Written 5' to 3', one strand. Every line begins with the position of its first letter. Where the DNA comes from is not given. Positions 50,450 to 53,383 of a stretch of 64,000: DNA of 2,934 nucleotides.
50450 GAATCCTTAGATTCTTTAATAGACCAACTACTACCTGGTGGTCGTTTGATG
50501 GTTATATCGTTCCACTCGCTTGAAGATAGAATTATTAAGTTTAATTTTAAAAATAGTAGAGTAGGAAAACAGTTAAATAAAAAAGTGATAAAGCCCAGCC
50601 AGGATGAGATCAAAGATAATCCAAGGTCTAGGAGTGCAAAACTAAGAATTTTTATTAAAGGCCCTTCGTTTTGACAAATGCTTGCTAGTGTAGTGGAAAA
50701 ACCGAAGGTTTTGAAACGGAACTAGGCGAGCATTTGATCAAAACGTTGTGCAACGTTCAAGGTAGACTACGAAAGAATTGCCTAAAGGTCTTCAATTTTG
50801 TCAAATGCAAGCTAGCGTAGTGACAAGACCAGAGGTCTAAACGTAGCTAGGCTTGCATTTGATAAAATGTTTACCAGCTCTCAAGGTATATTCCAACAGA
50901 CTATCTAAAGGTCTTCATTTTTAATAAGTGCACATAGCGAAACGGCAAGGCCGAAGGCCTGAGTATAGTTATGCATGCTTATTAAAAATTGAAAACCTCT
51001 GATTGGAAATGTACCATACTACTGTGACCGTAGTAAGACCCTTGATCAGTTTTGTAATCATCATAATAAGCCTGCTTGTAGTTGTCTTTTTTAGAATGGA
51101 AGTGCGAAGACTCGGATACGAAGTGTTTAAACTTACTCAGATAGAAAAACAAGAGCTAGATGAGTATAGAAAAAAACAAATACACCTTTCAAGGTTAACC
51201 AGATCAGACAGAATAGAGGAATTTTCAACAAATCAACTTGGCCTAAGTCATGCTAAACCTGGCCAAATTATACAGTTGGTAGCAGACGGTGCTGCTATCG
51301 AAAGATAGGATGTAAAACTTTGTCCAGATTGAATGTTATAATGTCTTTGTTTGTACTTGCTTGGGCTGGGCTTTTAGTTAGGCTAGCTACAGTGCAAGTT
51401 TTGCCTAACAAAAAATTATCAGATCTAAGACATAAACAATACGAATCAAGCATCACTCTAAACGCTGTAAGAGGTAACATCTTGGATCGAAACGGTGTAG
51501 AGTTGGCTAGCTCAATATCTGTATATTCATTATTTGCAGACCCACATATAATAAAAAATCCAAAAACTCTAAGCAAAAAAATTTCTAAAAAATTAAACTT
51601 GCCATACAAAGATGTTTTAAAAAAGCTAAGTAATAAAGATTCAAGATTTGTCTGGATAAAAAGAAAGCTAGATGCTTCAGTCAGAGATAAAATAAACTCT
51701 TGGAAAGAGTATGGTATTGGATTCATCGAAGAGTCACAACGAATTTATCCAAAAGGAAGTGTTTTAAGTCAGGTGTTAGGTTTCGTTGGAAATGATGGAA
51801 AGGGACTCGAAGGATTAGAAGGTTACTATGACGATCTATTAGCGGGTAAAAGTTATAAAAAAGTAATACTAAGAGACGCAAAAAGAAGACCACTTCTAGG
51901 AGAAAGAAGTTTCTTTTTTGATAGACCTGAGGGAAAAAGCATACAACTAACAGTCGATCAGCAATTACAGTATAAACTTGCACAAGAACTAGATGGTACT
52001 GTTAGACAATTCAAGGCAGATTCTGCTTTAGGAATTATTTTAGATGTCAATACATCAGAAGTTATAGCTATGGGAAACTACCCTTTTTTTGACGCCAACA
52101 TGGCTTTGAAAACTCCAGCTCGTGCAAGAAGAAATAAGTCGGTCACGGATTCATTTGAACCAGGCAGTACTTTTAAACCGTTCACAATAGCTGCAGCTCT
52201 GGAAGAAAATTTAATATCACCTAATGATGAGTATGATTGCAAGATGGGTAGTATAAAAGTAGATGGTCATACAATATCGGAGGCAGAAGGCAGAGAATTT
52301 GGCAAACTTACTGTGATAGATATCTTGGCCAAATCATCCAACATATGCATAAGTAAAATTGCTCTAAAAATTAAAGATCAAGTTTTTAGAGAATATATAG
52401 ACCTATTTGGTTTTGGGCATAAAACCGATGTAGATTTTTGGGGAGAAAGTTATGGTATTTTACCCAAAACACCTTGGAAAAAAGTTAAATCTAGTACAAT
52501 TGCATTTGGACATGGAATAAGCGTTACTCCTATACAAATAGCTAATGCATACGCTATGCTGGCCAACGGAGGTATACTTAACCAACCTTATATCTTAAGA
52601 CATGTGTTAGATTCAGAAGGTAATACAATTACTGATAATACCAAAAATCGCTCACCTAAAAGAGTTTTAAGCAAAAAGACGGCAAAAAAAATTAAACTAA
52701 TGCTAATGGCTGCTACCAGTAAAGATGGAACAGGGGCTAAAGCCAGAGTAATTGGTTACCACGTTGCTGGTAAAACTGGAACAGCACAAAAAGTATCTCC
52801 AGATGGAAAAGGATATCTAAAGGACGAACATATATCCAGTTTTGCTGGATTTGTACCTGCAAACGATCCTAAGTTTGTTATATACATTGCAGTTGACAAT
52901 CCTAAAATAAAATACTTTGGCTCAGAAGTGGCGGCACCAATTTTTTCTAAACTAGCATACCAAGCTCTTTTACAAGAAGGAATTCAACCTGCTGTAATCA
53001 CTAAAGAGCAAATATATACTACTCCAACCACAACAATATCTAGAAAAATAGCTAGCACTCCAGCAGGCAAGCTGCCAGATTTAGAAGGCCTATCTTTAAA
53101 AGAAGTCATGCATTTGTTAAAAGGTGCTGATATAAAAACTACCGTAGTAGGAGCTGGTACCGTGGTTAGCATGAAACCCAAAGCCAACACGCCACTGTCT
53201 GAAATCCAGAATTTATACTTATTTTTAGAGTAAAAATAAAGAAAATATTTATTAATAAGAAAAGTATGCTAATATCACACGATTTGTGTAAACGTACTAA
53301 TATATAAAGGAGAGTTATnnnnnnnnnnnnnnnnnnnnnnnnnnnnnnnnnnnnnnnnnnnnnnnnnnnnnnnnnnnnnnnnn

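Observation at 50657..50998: Three different hairpins in constant flanks, with compensatory stem changes, wedged between rsmH and ftsL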

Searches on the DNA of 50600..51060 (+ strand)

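Call 21: search_rna_families(source=window, start=50600, end=51060, threshold=evalue, max_evalue=10)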
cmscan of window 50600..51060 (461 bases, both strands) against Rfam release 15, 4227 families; matches with E-value up to 10: 4.
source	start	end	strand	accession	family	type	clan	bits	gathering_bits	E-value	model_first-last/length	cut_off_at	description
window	50909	50999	-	RF00780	MIR477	Gene; miRNA;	-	21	65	0.055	1-99/99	no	MIR477 microRNA precursor family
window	50794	50869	+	RF03723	MIR7125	Gene; miRNA;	-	15.7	100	2.3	1-107/107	no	MIR7125 microRNA precursor family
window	50741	50816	+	RF00893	MIR854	Gene; miRNA;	-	14.8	50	0.21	118-194/221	no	MIR854 microRNA precursor family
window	50617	50708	+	RF01405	STnc490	Gene; sRNA;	-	14.1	56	2.5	1-124/124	no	STnc490 Hfq binding RNA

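Call 56: build_rna_model(alignment_id=A2)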
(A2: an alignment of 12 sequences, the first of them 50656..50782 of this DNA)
Model R1 built from alignment A2 (12 sequences, 131 columns); structure: RNAalifold consensus.
model positions 126; base pairs 25; branch points 0; effective number of sequences 2.7; information 0.59 bits per position. Calibrated on 0.2 Mb of random sequence (short: E-values are rough).
structure used (alignment columns):
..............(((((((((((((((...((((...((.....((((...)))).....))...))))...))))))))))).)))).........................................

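Call 57: search_with_rna_model(model_id=R1, sources=[window, L083, L084, L085, L086, L001, L002], max_evalue=1, make_alignment=true)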
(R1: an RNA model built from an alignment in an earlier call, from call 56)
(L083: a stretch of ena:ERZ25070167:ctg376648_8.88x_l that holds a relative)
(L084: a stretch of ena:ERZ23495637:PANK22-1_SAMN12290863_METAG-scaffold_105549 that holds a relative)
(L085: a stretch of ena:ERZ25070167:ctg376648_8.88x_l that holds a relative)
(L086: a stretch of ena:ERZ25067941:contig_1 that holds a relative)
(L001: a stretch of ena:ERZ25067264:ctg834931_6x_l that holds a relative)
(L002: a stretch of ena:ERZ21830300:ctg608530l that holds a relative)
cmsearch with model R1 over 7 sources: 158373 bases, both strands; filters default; matches with E-value up to 1: 31.
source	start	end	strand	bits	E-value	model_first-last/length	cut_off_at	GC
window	9334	9458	-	128.7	2.7e-25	1-126/126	no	0.41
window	2895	3018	+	128.5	2.9e-25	1-126/126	no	0.37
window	3145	3268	+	127.8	4.3e-25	1-126/126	no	0.38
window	3020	3143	+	127.6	4.8e-25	1-126/126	no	0.36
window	44840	44963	+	127.3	5.6e-25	1-126/126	no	0.4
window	44964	45087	+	127.3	5.6e-25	1-126/126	no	0.4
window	63664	63789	-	120.5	1.7e-23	1-126/126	no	0.37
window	50656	50782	+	120.1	2.1e-23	1-126/126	no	0.43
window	8381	8506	-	119.7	2.6e-23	1-126/126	no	0.41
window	50783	50905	+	119.2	3.2e-23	1-126/126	no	0.39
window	45088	45209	+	111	2.1e-21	1-126/126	no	0.39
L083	1771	1895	+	90.6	6.2e-17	1-126/126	no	0.42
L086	20923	21047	+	90.6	6.2e-17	1-126/126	no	0.42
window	50906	51024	+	72.7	5.2e-13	1-126/126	no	0.37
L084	1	98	+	63.3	6e-11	27-126/126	5'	0.35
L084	999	1068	+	57.3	1.2e-09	1-70/126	3'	0.47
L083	1917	2024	+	20.7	0.13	1-126/126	no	0.36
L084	169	264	+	20.3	0.16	1-126/126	no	0.27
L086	18302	18366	-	20.1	0.18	1-126/126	no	0.38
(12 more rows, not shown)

Alignment A3: 31 matches aligned to the model, 148 columns, each read 5' to 3' on its own strand. Consensus structure (alignment columns), stored with it:
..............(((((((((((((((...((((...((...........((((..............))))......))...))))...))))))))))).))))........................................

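Call 58: search_with_rna_model(model_id=R1, sources=[window, L083, L084], max_evalue=0.00001, make_alignment=true)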
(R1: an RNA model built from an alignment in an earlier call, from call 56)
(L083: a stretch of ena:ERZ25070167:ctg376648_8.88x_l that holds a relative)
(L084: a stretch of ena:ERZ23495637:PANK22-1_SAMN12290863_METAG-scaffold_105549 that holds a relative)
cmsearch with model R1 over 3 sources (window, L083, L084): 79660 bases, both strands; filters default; matches with E-value up to 0.00001: 17.
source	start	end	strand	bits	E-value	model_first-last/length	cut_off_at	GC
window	9334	9458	-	128.7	1.4e-25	1-126/126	no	0.41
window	2895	3018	+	128.5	1.5e-25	1-126/126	no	0.37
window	3145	3268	+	127.8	2.2e-25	1-126/126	no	0.38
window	3020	3143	+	127.6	2.4e-25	1-126/126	no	0.36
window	44840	44963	+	127.3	2.8e-25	1-126/126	no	0.4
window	44964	45087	+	127.3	2.8e-25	1-126/126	no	0.4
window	63664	63789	-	120.5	8.4e-24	1-126/126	no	0.37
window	50656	50782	+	120.1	1.1e-23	1-126/126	no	0.43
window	8381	8506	-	119.7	1.3e-23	1-126/126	no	0.41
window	50783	50905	+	119.2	1.6e-23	1-126/126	no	0.39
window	45088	45209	+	111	1e-21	1-126/126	no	0.39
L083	1771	1895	+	90.6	3.1e-17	1-126/126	no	0.42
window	50906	51024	+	72.7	2.6e-13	1-126/126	no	0.37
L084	1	98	+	63.3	3e-11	27-126/126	5'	0.35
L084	999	1068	+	57.3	6.1e-10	1-70/126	3'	0.47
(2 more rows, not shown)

Alignment A4: 17 matches aligned to the model, 132 columns, each read 5' to 3' on its own strand. Consensus structure (alignment columns), stored with it:
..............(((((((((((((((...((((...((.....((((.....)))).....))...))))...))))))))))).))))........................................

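Call 66: search_dna_similar(query=window:50656-51004:+, collection=plasmids, mode=distant, max_evalue=0.001, max_rows=10)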
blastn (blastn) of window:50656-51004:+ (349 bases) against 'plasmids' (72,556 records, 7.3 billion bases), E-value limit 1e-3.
No match.

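Call 67: search_dna_similar(query=window:50656-51004:+, collection=phages, mode=distant, max_evalue=0.001, max_rows=10)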
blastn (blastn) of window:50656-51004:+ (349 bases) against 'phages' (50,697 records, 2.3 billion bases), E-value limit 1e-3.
No match.

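Call 69: search_with_rna_model(model_id=R1, sources=[L087, L088, L089, L090, L091, L092, L093, L094, L095, L096, L097, L098, L099, L100, L101, L102, L103, L104, L105, L106, L107, L108, L109, L110, L111], max_evalue=1)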
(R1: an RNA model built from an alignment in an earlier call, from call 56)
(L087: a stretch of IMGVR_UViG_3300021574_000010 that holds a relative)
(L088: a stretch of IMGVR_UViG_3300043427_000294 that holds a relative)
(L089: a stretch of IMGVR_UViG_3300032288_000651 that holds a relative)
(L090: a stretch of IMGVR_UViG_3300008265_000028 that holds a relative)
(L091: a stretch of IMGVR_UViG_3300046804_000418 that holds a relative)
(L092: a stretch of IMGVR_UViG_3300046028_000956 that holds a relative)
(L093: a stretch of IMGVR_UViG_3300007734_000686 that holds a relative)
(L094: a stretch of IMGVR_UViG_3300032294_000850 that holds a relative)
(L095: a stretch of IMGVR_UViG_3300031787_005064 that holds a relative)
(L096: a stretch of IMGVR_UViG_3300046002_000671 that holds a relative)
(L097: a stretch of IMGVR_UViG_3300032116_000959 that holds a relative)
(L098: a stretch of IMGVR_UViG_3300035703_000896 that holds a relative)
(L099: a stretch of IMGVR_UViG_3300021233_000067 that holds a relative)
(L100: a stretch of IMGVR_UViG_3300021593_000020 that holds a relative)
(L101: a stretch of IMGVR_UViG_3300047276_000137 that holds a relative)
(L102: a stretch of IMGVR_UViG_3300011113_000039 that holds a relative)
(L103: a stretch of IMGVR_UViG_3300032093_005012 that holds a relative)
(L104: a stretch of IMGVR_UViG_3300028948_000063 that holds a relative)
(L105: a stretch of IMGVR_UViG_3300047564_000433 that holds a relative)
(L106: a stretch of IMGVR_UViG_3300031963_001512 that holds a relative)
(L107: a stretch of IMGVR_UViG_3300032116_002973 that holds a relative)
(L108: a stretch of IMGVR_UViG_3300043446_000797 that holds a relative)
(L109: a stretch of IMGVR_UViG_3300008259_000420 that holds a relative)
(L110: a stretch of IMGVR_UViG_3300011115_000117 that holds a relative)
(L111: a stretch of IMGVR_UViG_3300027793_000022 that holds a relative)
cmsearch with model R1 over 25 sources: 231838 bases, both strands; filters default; matches with E-value up to 1: 25.
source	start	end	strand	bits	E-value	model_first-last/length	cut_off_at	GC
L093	10578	10641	-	21.3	0.14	1-126/126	no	0.41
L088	4862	4925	-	20.8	0.18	1-126/126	no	0.39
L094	10110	10173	+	20.8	0.18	1-126/126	no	0.39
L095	1860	1923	-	20.8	0.18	1-126/126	no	0.39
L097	4520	4583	-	20.8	0.18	1-126/126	no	0.39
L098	4025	4088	-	20.8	0.18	1-126/126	no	0.39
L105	1391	1454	+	20.8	0.18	1-126/126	no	0.39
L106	11959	12022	-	20.8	0.18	1-126/126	no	0.39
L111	9219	9282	+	20.8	0.18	1-126/126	no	0.39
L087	6215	6278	+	20.8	0.18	1-126/126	no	0.39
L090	4393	4456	-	20.8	0.18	1-126/126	no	0.39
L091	6222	6285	+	20.8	0.18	1-126/126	no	0.39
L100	4217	4280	-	20.8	0.18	1-126/126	no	0.39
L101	4580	4643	-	20.8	0.18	1-126/126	no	0.39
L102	7869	7932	+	20.8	0.18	1-126/126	no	0.39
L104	1739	1802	+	20.8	0.18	1-126/126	no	0.39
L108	19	82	-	20.8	0.18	1-126/126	no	0.39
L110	426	489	-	20.8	0.18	1-126/126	no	0.39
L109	11905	11968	-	20.8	0.18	1-126/126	no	0.39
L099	169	232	-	20.8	0.18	1-126/126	no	0.39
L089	7644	7707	-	20.8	0.18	1-126/126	no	0.39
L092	831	894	-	17.9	0.75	1-126/126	no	0.39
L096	4209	4272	+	17.9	0.75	1-126/126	no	0.39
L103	939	1002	+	17.9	0.75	1-126/126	no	0.39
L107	11661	11724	-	17.9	0.75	1-126/126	no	0.39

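Call 76: search_dna_similar(query=window:50656-50905:+, collection=ecoli_genomes, mode=distant, max_evalue=0.001, max_rows=5)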
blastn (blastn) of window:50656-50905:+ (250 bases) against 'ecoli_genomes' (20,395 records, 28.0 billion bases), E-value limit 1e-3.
No match.

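Call 88: search_with_rna_model(model_id=R1, sources=[L113, L114, L112, L085, L086, L083, L001, L002], max_evalue=0.1)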
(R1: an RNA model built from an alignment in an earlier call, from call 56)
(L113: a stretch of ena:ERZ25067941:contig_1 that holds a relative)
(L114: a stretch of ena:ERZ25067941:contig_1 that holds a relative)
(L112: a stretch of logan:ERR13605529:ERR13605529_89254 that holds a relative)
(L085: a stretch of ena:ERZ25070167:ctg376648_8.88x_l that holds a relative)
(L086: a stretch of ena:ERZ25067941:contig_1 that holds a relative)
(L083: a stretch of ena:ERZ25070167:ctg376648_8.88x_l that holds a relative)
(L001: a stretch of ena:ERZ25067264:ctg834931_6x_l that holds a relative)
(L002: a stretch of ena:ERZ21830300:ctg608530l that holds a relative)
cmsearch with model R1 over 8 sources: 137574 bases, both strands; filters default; matches with E-value up to 0.1: 4.
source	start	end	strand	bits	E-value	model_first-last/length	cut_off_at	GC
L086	20923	21047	+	90.6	5.3e-17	1-126/126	no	0.42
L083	1771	1895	+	90.6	5.3e-17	1-126/126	no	0.42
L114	8795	8866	+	27.7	0.0033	1-126/126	no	0.39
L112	1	72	-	22.6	0.043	1-74/126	3'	0.42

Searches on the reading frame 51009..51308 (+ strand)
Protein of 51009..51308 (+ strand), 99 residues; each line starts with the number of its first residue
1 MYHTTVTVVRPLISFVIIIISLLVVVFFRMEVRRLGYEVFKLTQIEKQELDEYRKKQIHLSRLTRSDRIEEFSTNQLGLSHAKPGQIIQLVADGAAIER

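Call 74: search_protein_families(library=pfam, proteins=[window:51009-51308:+], max_evalue=0.0001)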
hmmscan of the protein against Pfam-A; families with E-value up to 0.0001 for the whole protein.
window:51009-51308:+ (99 aa): 1 family
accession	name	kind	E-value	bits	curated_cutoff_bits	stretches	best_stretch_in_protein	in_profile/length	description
PF04999.18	FtsL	-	1.6e-05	25.3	22.9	1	13-88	18-93/97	Cell division protein FtsL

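Call 93: find_encoding_contigs(protein=window:51009-51308:+, flank=10000, max_places=6)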
Protein window:51009-51308:+ (99 aa): 1 contig read that carries it; 1 place shown.
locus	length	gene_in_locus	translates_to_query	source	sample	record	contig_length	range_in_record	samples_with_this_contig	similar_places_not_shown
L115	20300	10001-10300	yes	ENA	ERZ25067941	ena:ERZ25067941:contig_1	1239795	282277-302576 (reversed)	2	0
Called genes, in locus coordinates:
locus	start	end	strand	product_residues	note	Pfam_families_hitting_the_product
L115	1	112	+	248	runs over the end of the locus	PF13103:TonB_2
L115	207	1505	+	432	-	PF05697:Trigger_N, PF05698:Trigger_C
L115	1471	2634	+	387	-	-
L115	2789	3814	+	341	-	PF01252:Peptidase_A8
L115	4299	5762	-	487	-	PF00496:SBP_bac_5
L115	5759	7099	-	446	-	PF02113:Peptidase_S13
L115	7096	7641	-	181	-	PF00156:Pribosyltran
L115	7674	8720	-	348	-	-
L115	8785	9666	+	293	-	PF01795:Methyltransf_5, PF13847:Methyltransf_31 (faint), PF13649:Methyltransf_25 (weak)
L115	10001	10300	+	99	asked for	PF04999:FtsL (weak)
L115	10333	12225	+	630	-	PF03717:PBP_dimer, PF00905:Transpeptidase, PF03793:PASTA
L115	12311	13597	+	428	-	PF02646:RmuC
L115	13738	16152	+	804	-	PF02190:LON_substr_bdg, PF00004:AAA, PF07728:AAA_5, PF22667:Lon_lid, PF05362:Lon_C, PF13541:ChlI (weak)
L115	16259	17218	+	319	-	-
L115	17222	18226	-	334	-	PF00528:BPD_transp_1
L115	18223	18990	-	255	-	PF00005:ABC_tran, PF02463:SMC_N (weak), PF13304:AAA_21 (faint)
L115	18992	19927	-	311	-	PF12974:Phosphonate-bd, PF09084:NMT1 (weak)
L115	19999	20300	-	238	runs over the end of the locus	PF03767:Acid_phosphat_B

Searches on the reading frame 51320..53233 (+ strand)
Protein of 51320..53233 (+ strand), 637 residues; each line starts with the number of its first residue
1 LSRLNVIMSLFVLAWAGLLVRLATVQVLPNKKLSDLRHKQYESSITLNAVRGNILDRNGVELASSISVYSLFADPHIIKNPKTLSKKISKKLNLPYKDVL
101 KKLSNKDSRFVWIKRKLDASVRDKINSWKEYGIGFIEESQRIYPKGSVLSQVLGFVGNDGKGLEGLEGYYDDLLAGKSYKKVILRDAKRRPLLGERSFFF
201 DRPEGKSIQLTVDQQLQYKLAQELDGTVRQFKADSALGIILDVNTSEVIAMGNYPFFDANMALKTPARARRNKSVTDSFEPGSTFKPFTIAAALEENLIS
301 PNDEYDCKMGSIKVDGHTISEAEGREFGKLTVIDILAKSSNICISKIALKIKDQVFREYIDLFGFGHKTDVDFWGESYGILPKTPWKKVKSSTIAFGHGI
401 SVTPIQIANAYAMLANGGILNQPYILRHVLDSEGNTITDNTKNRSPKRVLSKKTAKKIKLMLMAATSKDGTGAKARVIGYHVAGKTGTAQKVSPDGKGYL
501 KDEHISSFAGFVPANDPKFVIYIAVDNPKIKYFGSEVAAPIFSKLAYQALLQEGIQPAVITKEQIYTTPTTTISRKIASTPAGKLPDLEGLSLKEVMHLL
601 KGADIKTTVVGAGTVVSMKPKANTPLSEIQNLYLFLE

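Call 74: search_protein_families(library=pfam, proteins=[window:51320-53233:+], max_evalue=0.0001)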
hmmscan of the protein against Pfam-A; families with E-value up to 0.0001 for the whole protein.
window:51320-53233:+ (637 aa): 3 families
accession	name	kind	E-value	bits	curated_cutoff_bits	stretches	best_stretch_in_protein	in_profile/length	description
PF00905.27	Transpeptidase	-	1.2e-79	268.1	22.1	1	239-545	4-297/299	Penicillin binding protein transpeptidase domain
PF03717.20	PBP_dimer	-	5e-17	63.3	24.4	1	47-190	2-174/180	Penicillin-binding Protein dimerisation domain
PF03793.24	PASTA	-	1.4e-08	35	23.2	1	584-634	2-60/64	PASTA domain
